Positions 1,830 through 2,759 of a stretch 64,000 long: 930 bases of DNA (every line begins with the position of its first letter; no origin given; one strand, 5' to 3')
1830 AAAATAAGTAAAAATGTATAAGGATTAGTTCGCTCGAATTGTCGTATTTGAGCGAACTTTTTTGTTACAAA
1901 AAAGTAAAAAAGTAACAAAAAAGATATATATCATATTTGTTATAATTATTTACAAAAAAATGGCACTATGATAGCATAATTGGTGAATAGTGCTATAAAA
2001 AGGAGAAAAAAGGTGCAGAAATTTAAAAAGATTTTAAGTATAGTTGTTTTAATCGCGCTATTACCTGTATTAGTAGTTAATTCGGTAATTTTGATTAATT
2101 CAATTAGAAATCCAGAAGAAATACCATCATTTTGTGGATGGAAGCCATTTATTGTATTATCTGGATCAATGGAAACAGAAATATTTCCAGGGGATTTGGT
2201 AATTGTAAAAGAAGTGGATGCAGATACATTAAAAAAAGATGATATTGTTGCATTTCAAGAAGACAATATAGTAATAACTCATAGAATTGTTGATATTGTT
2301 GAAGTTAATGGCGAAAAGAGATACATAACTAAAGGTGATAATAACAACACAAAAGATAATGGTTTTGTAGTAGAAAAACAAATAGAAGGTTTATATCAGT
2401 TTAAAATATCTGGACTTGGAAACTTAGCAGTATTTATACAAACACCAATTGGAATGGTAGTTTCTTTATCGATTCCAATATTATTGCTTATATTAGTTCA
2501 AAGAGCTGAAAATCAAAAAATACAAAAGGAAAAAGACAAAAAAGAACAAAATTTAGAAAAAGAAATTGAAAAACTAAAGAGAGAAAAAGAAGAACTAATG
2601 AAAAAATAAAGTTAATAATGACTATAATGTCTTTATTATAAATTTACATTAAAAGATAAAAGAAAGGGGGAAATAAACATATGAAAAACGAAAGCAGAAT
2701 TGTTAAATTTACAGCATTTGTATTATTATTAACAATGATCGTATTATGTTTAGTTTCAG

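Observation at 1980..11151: Expanded SipW locus: two SipW signal peptidases, three or more SipW-cognate cargo proteins and a 1701-aa giant secreted protein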

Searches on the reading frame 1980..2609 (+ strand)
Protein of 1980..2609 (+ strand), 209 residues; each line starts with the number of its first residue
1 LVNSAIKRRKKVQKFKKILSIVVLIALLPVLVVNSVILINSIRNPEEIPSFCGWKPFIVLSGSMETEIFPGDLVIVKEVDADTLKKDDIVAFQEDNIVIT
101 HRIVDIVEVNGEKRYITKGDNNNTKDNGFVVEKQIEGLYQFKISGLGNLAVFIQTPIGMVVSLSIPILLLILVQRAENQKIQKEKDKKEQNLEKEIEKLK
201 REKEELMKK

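Call 3: search_protein_families(library=ncbifam, proteins=[window:1980-2609:+], max_evalue=0.1)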
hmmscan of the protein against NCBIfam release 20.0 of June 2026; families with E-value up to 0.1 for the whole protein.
window:1980-2609:+ (209 aa): 3 families
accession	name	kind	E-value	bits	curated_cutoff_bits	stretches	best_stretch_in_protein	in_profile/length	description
NF046067.1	SigPepSipWBacil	equivalog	7.7e-31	107.1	190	1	17-197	2-184/189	signal peptidase I SipW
TIGR02228.1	sigpep_I_arch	equivalog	2.2e-27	95.9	51.85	1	14-172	2-152/158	signal peptidase I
TIGR02227.1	sigpep_I_bact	equivalog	1e-05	25.5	47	1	54-119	20-87/162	signal peptidase I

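Call 4: search_protein_families(library=pfam, proteins=[window:1980-2609:+], max_evalue=0.1)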
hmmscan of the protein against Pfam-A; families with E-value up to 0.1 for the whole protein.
window:1980-2609:+ (209 aa): 7 families
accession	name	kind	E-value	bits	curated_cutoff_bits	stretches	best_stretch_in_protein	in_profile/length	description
PF00717.28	Peptidase_S24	-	0.003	17.7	23.3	1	61-104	42-83/116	Peptidase S24-like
PF14997.11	CECR6_TMEM121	-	0.005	17.1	25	1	129-187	12-71/194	CECR6/TMEM121 family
PF10502.14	Peptidase_S26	-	0.0056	17.1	22.9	1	54-96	23-67/168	Signal peptidase, peptidase S26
PF19592.4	DUF6097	-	0.011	16.4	27.5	0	5-36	56-87/152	Family of unknown function (DUF6097)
PF11368.13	DUF3169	-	0.02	14.9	31.6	0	143-198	38-99/250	Protein of unknown function (DUF3169)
PF10864.13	DUF2663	-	0.032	15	25.2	0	1-48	1-47/127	Protein of unknown function (DUF2663)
PF10858.15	DUF2659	-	0.082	13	27.7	0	5-46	11-48/216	Protein of unknown function (DUF2659)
